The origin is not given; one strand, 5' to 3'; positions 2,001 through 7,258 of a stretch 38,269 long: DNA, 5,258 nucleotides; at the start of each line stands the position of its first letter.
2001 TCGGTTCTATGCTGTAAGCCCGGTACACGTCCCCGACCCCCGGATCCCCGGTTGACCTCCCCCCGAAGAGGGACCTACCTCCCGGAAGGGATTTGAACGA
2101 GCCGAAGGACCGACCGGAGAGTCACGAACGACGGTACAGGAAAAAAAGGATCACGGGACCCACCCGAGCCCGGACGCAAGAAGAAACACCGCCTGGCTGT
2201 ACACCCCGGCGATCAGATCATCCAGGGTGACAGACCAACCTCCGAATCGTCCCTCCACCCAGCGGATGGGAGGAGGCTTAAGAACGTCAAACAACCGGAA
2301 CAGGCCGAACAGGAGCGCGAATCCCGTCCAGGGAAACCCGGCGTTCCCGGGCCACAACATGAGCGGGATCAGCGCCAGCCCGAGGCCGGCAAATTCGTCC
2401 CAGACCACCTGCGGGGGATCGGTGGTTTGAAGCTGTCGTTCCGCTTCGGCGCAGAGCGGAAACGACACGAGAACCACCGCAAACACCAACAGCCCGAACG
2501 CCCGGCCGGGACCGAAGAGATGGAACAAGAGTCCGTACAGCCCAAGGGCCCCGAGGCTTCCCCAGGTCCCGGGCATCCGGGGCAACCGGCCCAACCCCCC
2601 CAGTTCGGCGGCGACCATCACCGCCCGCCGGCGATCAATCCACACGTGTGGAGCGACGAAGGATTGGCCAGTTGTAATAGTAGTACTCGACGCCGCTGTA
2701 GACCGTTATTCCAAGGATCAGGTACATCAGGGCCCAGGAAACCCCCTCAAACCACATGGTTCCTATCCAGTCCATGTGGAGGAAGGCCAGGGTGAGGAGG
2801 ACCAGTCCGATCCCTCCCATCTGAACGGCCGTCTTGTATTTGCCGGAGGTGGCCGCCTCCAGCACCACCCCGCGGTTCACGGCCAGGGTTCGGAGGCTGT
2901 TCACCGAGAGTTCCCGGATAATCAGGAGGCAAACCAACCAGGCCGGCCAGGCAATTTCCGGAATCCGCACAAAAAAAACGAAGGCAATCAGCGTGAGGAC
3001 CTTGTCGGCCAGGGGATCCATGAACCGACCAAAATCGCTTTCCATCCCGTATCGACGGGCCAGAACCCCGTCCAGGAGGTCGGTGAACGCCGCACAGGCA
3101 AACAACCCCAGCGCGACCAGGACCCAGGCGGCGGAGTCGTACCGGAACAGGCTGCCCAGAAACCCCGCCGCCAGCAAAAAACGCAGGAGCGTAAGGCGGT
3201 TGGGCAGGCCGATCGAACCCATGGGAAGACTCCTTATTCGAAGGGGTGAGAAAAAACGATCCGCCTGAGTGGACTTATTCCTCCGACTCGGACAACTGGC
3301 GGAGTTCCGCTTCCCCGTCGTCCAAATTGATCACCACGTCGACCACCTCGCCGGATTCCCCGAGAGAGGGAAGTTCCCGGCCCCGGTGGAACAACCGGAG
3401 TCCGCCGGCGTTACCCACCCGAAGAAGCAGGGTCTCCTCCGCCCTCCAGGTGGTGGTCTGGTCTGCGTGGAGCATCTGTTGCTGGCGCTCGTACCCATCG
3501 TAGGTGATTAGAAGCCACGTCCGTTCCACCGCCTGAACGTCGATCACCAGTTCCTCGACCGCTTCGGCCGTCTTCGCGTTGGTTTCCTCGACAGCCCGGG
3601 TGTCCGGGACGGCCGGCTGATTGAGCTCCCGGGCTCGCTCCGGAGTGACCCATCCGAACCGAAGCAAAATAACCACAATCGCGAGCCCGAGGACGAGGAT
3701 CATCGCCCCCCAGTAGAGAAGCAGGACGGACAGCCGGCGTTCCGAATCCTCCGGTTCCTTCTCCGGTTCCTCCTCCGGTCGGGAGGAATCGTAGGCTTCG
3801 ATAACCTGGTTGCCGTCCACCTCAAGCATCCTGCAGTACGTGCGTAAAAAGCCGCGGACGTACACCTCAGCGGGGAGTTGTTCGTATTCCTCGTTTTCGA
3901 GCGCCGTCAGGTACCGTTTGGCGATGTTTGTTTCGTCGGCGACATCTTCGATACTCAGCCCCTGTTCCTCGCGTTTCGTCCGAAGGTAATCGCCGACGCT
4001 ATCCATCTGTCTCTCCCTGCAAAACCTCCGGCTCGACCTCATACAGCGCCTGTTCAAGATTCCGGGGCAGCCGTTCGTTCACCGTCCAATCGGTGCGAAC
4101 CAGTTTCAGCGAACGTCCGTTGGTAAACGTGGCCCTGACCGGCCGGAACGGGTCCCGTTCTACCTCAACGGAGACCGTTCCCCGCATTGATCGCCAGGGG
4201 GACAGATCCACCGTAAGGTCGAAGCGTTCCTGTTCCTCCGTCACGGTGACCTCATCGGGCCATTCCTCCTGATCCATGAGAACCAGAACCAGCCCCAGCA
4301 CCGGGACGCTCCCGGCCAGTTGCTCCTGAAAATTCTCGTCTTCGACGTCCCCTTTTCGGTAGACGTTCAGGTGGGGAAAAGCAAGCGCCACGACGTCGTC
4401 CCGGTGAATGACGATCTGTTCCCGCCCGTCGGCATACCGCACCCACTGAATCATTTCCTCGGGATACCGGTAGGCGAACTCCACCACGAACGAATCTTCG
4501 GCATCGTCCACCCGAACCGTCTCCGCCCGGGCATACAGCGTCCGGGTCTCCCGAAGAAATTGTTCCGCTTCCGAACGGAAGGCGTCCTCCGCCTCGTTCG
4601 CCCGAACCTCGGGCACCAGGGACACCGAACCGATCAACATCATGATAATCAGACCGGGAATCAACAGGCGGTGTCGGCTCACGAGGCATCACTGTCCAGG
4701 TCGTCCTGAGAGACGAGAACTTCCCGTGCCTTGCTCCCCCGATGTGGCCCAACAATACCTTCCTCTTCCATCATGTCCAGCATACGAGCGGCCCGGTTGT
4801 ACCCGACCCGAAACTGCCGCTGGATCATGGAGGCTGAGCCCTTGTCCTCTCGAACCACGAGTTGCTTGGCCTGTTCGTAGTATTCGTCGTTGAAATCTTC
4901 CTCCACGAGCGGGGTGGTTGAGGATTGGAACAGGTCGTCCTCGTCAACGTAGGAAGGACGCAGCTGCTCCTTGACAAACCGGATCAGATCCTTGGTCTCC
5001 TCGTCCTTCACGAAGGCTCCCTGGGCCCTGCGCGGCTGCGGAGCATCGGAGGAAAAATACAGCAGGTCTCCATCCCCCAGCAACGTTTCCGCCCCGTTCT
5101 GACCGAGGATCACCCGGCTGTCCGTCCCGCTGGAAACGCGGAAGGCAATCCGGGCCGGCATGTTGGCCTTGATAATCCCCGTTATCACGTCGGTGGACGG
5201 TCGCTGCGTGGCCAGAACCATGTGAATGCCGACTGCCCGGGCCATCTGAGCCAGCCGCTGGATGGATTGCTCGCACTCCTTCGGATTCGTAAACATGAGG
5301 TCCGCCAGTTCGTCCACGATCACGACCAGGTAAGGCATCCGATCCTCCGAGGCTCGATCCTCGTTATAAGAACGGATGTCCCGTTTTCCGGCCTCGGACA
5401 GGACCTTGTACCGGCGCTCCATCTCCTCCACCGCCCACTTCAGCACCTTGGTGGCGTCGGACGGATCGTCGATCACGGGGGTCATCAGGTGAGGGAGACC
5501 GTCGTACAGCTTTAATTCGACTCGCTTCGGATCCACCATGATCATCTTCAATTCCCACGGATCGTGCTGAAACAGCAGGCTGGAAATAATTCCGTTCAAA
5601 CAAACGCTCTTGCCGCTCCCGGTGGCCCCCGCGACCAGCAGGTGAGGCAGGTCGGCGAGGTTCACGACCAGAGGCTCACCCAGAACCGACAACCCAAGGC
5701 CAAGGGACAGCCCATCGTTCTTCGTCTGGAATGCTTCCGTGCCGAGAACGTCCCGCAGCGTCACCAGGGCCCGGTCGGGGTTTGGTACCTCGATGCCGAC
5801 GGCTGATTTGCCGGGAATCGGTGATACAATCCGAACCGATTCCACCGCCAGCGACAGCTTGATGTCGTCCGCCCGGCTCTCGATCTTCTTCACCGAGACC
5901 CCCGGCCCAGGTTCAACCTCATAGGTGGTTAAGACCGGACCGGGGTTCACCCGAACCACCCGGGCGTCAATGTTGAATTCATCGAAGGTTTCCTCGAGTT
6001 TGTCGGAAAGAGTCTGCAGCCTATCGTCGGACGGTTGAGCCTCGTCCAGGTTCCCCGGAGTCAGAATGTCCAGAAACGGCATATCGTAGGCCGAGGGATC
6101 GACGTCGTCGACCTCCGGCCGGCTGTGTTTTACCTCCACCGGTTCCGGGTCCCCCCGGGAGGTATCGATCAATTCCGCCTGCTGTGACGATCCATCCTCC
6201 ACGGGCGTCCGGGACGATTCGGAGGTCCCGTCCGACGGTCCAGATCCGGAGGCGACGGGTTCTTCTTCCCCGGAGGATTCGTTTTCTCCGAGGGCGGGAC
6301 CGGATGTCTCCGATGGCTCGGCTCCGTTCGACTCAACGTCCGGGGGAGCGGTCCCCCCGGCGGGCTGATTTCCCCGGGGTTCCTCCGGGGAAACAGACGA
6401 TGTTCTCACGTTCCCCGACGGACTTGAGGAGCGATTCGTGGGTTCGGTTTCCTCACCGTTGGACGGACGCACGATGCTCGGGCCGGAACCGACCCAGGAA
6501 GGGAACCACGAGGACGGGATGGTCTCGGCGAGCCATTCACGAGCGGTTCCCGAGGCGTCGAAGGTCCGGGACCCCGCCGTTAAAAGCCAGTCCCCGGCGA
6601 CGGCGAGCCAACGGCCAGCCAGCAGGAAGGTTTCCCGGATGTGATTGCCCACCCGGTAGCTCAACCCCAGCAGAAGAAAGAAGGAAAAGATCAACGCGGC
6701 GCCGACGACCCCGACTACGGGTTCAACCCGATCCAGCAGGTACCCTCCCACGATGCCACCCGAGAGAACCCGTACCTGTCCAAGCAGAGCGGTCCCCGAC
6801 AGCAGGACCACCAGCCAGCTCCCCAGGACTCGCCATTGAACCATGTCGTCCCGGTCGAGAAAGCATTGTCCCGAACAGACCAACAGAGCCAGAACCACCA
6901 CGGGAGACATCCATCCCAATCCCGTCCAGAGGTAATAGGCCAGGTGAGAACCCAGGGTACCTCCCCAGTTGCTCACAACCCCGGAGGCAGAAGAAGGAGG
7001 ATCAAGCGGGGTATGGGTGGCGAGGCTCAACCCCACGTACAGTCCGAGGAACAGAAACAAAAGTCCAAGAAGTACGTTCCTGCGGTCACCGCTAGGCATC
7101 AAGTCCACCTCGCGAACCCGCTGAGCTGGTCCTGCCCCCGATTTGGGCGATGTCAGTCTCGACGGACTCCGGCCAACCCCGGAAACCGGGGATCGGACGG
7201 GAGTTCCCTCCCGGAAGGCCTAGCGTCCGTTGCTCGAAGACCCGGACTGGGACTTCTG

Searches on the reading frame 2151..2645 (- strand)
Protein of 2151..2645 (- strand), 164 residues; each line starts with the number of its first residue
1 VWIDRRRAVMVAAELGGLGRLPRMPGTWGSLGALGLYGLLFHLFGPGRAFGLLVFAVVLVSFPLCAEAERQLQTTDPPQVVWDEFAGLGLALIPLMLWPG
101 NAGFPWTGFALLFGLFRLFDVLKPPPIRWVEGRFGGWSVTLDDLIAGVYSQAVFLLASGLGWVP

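Call 40: search_protein_families(library=pfam, proteins=[window:2151-2645:-], max_evalue=0.00001)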
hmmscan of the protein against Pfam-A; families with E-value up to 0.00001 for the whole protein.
window:2151-2645:- (164 aa): 1 family
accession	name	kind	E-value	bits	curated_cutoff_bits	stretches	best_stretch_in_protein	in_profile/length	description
PF04608.18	PgpA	-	1.8e-33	115.9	28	1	13-157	3-140/141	Phosphatidylglycerophosphatase A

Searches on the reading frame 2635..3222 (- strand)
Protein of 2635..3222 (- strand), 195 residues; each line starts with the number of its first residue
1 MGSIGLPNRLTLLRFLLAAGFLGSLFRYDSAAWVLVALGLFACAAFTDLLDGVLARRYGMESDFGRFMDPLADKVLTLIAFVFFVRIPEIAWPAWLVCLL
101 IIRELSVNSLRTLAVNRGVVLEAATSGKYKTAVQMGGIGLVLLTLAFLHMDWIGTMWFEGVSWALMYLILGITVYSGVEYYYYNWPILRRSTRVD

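Call 40: search_protein_families(library=pfam, proteins=[window:2635-3222:-], max_evalue=0.00001)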
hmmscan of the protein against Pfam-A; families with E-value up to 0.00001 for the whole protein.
window:2635-3222:- (195 aa): 1 family
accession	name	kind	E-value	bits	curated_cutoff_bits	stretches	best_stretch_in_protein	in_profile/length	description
PF01066.26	CDP-OH_P_transf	-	2.3e-35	122.7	22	1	6-173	3-150/152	CDP-alcohol phosphatidyltransferase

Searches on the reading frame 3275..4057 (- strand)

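Call 40: search_protein_families(library=pfam, proteins=[window:3275-4057:-], max_evalue=0.00001)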
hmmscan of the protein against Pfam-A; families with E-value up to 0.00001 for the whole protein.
window:3275-4057:- (260 aa): 5 families
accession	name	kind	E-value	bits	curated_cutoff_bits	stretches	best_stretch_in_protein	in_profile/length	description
PF13413.12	HTH_25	-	1.8e-25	88.9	24.6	1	24-85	1-62/62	Helix-turn-helix domain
PF13464.11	RodZ_C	-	3.3e-11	43.4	23.9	1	174-241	2-71/72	RodZ C-terminal domain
PF01381.28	HTH_3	-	1.5e-06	28.5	23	1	25-58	1-34/55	Helix-turn-helix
PF12844.13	HTH_19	-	1.9e-06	28.1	30.2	1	25-90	4-63/64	Helix-turn-helix domain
PF13560.12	HTH_31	-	8.3e-06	26.5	27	0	22-83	3-59/64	Helix-turn-helix domain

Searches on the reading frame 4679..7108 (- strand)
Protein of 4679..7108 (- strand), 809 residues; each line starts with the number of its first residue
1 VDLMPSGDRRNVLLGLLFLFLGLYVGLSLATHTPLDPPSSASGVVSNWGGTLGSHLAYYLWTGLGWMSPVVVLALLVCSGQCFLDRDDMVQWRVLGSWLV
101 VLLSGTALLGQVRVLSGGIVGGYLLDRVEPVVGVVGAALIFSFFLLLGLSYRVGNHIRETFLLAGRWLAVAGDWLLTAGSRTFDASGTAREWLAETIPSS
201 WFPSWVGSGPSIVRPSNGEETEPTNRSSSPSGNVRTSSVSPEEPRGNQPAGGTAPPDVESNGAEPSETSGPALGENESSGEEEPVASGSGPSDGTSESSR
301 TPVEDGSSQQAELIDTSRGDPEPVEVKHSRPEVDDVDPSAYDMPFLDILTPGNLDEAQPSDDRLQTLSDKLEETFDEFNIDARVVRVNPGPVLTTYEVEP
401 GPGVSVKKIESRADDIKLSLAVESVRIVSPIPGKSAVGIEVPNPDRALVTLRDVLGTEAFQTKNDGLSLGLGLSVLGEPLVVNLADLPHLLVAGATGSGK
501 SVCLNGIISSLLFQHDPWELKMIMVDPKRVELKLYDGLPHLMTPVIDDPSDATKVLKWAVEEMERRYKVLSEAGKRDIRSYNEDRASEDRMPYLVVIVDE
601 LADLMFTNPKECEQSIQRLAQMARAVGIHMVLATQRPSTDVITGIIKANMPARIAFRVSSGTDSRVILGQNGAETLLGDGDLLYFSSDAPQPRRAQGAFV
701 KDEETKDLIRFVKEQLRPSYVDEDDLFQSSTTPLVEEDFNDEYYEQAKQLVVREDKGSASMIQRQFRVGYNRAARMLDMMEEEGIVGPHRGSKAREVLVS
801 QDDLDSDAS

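Call 40: search_protein_families(library=pfam, proteins=[window:4679-7108:-], max_evalue=0.00001)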
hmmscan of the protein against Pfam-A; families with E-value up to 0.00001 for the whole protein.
window:4679-7108:- (809 aa): 4 families
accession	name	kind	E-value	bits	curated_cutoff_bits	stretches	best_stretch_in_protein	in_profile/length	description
PF01580.24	FtsK_SpoIIIE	-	1.9e-59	201.3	24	1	451-638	2-220/221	FtsK/SpoIIIE family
PF17854.6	FtsK_alpha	-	2e-31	108.6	22.9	1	343-443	1-101/101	FtsK alpha domain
PF09397.16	FtsK_gamma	-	5.6e-28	96.9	30.6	1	740-799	3-62/63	Ftsk gamma domain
PF13491.11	FtsK_4TM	-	3.5e-14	53.3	23.1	1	13-159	7-165/171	4TM region of DNA translocase FtsK/SpoIIIE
